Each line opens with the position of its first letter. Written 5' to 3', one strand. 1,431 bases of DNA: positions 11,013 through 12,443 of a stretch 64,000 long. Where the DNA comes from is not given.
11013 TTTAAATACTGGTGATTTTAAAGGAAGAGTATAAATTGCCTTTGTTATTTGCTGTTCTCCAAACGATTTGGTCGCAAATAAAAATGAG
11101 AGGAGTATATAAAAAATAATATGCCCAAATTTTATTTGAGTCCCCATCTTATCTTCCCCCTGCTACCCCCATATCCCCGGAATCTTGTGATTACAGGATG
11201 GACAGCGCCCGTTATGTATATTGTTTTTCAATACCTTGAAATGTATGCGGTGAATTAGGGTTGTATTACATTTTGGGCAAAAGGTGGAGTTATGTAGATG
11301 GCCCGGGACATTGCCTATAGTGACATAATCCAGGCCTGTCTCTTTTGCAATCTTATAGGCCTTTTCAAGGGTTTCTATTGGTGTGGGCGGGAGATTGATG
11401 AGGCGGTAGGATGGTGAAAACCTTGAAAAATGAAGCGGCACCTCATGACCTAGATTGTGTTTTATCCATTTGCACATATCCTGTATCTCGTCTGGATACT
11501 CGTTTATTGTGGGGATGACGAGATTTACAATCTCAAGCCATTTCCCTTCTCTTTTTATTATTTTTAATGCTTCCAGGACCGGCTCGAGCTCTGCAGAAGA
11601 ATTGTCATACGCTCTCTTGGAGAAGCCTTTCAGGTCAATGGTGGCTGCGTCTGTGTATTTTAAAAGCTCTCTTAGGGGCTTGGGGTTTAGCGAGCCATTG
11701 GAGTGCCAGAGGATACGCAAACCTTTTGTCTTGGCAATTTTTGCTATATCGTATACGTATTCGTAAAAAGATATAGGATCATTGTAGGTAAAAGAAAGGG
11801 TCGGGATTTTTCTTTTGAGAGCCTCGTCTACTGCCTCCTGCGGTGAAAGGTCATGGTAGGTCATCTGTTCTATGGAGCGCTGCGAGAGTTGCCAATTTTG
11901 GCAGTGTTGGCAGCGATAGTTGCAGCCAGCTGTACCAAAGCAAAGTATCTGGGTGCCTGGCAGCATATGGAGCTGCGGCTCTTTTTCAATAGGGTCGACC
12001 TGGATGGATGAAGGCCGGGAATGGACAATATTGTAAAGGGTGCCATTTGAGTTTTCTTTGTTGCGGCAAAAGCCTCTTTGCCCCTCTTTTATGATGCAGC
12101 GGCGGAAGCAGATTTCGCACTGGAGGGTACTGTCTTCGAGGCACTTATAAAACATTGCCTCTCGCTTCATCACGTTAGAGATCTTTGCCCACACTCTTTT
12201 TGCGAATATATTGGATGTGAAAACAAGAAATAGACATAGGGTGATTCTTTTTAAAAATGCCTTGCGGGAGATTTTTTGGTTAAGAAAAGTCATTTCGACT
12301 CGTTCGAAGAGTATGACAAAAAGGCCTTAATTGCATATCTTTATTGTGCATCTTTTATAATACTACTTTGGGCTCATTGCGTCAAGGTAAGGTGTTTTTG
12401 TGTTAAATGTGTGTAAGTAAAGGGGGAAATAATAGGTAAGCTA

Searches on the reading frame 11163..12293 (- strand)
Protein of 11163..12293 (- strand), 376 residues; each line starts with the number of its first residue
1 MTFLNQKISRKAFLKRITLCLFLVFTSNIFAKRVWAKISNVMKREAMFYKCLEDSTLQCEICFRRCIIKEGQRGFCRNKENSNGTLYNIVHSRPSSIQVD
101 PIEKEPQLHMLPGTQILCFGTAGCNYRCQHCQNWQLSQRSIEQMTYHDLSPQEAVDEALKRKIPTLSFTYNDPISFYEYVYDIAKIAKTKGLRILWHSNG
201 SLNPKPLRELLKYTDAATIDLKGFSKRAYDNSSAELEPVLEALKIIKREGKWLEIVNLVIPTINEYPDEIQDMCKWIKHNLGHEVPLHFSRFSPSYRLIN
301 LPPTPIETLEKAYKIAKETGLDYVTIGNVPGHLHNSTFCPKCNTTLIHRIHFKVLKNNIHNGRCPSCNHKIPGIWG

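Call 10: search_protein_families(library=pfam, proteins=[window:11163-12293:-])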
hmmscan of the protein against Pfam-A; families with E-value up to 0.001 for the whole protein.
window:11163-12293:- (376 aa): 2 families
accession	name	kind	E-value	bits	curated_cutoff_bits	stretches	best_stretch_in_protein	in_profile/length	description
PF04055.27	Radical_SAM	-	1.4e-19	71.3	29.5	1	121-277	4-166/166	Radical SAM superfamily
PF13353.11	Fer4_12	-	4.9e-06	27.3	22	1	112-222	4-116/137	4Fe-4S single cluster domain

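Call 44: find_homologous_proteins(query=window:11163-12293:-, max_evalue=1e-30)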
Query window:11163-12293:- (376 aa): 7979 proteins with E <= 1e-30 among 8000 candidates; the best 120 are listed.
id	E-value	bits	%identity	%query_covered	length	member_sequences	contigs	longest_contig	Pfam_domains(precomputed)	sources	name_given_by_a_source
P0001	7.7e-237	804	91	100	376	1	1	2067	PF04055.28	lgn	-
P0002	2.5e-231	786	100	88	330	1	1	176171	PF04055.28,PF13353.12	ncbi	ncbi:AmmeMemoRadiSam system radical SAM enzyme [Candidatus Omnitrophota bacterium]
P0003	1.8e-228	776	87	100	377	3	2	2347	PF04055.28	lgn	-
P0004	9.4e-217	738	82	100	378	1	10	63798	PF04055.28,PF13353.12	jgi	-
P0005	3.4e-202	690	79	99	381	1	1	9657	PF04055.28,PF13353.12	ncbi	-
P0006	6.1e-199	679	75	99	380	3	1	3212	PF04055.28,PF13353.12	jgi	-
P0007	2.1e-195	667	75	99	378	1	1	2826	PF04055.28,PF13353.12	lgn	-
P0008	3.4e-192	657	74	99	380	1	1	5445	PF04055.28,PF13353.12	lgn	-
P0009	3.8e-188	643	80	89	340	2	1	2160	PF04055.28,PF13353.12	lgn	-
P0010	2.2e-184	631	79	88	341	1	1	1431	PF04055.28,PF13353.12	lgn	-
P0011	3.8e-179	614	69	99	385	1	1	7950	PF04055.28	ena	-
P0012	6.4e-178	610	69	99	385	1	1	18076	PF04055.28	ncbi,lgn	-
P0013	1.1e-176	606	70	94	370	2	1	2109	PF04055.28,PF13353.12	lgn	-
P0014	1.8e-176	605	68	99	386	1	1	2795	PF04055.28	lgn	-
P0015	1.9e-176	605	68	99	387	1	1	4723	PF04055.28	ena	-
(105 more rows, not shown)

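Call 45: find_encoding_contigs(protein=P0004, flank=6000, max_places=4)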
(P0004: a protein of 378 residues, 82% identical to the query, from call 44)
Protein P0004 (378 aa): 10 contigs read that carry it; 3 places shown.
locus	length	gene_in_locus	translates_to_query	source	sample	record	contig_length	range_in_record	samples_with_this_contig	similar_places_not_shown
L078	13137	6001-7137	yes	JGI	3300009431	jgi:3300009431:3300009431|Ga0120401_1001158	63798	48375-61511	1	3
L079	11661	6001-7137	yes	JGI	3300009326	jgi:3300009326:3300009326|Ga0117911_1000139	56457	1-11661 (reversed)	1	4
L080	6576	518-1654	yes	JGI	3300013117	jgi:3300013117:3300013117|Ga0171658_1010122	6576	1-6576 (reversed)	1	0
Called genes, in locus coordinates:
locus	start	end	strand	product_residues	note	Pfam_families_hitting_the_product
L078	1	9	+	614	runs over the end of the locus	PF05170:AsmA, PF05359:DUF748, PF13116:YhdP, PF05170:AsmA (weak)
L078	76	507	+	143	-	PF01161:PBP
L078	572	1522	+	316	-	PF00682:HMGL-like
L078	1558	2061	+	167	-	-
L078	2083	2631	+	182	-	PF04306:DUF456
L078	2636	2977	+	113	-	PF07238:PilZ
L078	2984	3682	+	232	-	PF11249:DUF3047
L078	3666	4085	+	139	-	-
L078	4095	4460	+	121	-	-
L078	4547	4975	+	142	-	-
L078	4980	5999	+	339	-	PF00224:PK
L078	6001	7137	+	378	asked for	PF13353:Fer4_12 (weak), PF04055:Radical_SAM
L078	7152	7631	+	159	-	PF03358:FMN_red (weak), PF12682:Flavodoxin_4 (weak)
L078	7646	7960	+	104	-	PF03091:CutA1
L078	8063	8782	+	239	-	PF04480:DUF559, PF18741:MTES_1575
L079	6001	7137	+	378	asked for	PF13353:Fer4_12 (weak), PF04055:Radical_SAM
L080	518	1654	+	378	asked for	PF13353:Fer4_12 (weak), PF04055:Radical_SAM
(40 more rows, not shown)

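Call 46: find_encoding_contigs(protein=P0001, flank=3000, max_places=2)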
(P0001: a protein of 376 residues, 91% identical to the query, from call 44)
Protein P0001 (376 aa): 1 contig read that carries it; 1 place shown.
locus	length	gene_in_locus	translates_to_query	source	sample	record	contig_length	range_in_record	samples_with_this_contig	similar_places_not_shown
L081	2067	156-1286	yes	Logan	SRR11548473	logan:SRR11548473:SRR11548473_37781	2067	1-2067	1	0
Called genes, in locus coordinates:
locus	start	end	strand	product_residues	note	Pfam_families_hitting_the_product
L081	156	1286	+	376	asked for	PF04055:Radical_SAM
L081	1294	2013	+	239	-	PF01135:PCMT, PF00398:RrnaAD, PF13847:Methyltransf_31 (weak), PF13649:Methyltransf_25 (weak)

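Call 47: find_encoding_contigs(protein=P0003, flank=3000, max_places=2)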
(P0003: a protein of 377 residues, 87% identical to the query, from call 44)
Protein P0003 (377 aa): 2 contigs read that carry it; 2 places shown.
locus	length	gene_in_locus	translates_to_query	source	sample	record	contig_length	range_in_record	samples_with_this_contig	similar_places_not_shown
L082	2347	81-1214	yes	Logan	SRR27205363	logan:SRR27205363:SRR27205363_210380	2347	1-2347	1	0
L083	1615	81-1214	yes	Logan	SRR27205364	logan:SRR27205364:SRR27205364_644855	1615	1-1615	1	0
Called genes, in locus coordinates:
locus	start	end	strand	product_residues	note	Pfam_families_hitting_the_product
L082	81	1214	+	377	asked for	PF04055:Radical_SAM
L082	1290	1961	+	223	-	PF13847:Methyltransf_31 (faint), PF01135:PCMT, PF00398:RrnaAD, PF13649:Methyltransf_25 (faint)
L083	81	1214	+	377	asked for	PF04055:Radical_SAM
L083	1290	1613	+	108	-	?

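Call 56: find_encoding_contigs(protein=P0005, flank=3000, max_places=2)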
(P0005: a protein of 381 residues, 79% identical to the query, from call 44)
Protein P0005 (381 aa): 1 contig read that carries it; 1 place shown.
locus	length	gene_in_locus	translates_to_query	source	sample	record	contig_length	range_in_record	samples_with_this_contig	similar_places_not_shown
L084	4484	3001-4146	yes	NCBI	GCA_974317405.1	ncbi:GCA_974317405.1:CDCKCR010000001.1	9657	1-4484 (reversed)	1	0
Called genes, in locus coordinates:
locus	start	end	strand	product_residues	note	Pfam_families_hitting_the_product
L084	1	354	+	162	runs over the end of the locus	-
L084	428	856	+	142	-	PF01894:YjbQ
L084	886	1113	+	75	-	PF00313:CSD (weak)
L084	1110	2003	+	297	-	PF11924:IAT_beta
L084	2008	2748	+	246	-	PF14321:DUF4382 (weak)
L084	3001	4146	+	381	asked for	PF13353:Fer4_12 (faint), PF04055:Radical_SAM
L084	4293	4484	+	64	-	?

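Call 57: find_encoding_contigs(protein=P0009, flank=3000, max_places=2)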
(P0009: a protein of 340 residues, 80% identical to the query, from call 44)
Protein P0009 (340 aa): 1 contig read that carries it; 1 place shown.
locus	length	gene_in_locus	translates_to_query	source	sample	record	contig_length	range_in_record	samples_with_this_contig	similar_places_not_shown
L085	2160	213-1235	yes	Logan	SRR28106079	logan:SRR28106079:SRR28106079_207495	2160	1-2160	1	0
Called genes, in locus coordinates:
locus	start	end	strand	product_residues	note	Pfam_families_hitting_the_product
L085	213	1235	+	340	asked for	PF13353:Fer4_12 (weak), PF04055:Radical_SAM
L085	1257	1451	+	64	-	PF13248:Zn_ribbon_3 (weak)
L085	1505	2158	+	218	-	?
